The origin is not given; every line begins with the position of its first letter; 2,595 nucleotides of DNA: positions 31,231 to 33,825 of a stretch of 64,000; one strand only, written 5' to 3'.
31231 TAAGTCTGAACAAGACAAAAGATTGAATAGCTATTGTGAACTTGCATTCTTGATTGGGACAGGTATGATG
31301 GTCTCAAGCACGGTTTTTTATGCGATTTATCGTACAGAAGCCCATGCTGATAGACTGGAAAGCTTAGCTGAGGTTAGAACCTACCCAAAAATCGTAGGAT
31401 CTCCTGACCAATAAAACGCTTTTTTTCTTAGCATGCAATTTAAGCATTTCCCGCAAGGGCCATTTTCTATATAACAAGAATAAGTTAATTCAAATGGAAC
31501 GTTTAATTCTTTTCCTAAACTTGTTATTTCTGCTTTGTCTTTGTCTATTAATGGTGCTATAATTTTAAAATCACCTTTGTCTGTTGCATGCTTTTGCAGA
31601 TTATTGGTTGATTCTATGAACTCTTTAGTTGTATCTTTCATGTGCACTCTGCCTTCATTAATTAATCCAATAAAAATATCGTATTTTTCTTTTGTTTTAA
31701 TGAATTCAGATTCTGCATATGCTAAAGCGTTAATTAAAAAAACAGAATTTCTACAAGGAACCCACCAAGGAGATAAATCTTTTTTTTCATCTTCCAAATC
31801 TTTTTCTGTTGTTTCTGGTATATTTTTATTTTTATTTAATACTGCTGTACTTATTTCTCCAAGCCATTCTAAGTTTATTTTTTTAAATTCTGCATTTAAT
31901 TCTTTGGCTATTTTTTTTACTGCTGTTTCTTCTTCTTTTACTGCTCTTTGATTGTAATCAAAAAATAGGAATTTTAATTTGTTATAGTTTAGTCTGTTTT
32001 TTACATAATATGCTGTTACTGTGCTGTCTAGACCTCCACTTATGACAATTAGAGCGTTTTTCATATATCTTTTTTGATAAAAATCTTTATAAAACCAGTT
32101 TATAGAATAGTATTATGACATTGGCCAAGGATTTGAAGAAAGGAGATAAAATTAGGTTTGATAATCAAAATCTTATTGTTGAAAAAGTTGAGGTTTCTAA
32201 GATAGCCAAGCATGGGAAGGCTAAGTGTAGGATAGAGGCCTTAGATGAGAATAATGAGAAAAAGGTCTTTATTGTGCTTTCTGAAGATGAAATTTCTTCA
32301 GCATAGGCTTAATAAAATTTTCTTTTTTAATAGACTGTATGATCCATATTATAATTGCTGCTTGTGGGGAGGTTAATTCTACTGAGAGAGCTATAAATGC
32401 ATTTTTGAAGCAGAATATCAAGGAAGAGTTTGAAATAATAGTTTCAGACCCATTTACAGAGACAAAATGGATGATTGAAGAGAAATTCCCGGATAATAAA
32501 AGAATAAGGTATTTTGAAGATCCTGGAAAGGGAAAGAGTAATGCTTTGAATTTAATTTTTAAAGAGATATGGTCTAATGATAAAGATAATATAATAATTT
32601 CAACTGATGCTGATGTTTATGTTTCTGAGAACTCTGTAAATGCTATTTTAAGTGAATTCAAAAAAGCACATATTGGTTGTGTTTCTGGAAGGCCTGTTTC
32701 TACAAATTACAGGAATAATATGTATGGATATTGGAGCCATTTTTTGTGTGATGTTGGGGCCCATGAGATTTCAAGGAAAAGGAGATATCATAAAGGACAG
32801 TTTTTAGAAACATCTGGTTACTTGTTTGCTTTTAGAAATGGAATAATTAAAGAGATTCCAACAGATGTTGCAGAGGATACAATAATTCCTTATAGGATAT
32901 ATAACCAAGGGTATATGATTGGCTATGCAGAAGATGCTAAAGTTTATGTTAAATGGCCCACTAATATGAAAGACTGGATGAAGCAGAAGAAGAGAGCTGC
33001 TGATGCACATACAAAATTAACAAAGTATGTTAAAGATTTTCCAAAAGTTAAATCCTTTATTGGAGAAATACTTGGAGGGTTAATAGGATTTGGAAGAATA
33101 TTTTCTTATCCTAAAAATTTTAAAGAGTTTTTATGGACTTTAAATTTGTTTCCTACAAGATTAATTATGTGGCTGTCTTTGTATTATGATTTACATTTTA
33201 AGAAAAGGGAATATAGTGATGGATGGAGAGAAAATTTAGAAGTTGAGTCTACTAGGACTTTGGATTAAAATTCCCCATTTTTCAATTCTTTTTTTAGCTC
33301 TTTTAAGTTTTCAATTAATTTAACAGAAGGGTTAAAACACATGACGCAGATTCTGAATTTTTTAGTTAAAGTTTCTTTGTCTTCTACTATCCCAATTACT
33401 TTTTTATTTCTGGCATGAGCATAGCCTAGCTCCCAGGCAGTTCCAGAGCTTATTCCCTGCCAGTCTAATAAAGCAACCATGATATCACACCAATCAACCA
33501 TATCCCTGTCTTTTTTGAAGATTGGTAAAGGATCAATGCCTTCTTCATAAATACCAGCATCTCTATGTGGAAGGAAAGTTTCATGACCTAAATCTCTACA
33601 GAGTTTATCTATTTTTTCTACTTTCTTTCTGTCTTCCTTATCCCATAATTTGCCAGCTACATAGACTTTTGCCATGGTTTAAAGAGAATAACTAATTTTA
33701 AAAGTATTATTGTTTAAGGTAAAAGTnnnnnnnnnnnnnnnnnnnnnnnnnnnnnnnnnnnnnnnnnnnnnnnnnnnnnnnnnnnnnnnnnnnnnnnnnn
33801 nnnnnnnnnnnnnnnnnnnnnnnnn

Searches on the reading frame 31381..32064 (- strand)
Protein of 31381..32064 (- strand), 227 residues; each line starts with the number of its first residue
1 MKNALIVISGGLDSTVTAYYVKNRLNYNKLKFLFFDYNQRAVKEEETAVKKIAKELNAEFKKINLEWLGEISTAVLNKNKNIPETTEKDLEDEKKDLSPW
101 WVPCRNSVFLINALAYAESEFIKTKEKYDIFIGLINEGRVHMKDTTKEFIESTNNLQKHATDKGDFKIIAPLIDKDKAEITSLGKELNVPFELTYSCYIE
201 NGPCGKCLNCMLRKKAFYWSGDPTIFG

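Call 22: search_protein_families(library=pfam, proteins=[window:31381-32064:-], max_evalue=0.00001)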
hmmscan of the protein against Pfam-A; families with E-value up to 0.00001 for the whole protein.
window:31381-32064:- (227 aa): 4 families
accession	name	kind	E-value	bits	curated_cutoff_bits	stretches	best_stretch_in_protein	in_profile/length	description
PF06508.19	QueC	-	5.9e-48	163.6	22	1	4-218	2-207/210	Queuosine biosynthesis protein QueC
PF02568.20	ThiI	-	1.1e-07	32.1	20.5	0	3-58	5-58/197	Thiamine biosynthesis protein (ThiI)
PF02540.23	NAD_synthase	-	1.2e-06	28.3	21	0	4-80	21-96/242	NAD synthase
PF01171.26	ATP_bind_3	-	5e-06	26.8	27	0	5-67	3-68/182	PP-loop family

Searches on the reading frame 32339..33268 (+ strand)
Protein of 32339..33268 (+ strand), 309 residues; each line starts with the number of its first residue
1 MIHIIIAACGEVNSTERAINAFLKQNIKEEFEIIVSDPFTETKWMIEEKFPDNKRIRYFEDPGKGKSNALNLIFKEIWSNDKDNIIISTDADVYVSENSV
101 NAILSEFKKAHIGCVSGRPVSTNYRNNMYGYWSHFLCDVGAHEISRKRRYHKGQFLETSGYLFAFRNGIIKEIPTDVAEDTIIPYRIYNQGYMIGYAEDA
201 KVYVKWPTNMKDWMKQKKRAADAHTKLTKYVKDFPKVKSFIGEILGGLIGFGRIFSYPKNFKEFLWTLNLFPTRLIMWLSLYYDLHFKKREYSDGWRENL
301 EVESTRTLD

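Call 22: search_protein_families(library=pfam, proteins=[window:32339-33268:+], max_evalue=0.00001)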
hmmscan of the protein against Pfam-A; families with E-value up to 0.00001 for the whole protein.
window:32339-33268:+ (309 aa): 3 families
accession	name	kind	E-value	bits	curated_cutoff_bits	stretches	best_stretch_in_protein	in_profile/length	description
PF00535.33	Glycos_transf_2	-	9.5e-13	48.9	23.3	1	4-166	2-160/168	Glycosyl transferase family 2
PF13641.12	Glyco_tranf_2_3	-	1.3e-12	48.7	27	1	4-221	5-228/230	Glycosyltransferase like family 2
PF13632.12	Glyco_trans_2_3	-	2.5e-10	40.9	27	1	85-223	1-142/198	Glycosyl transferase family group 2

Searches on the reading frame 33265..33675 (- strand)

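Call 58: search_protein_families(library=pfam, proteins=[window:33265-33675:-], max_evalue=0.001)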
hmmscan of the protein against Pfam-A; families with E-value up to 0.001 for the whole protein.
window:33265-33675:- (136 aa): 3 families
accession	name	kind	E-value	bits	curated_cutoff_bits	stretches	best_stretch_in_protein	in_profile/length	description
PF05014.21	Nuc_deoxyrib_tr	-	2.1e-18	67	28.8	1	4-103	1-103/117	Nucleoside 2-deoxyribosyltransferase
PF15891.11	Nuc_deoxyri_tr2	-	8.9e-07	29.6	30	1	3-99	3-104/105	Nucleoside 2-deoxyribosyltransferase like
PF14359.12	DUF4406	-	1.7e-05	25.6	22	1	3-94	2-90/91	Domain of unknown function (DUF4406)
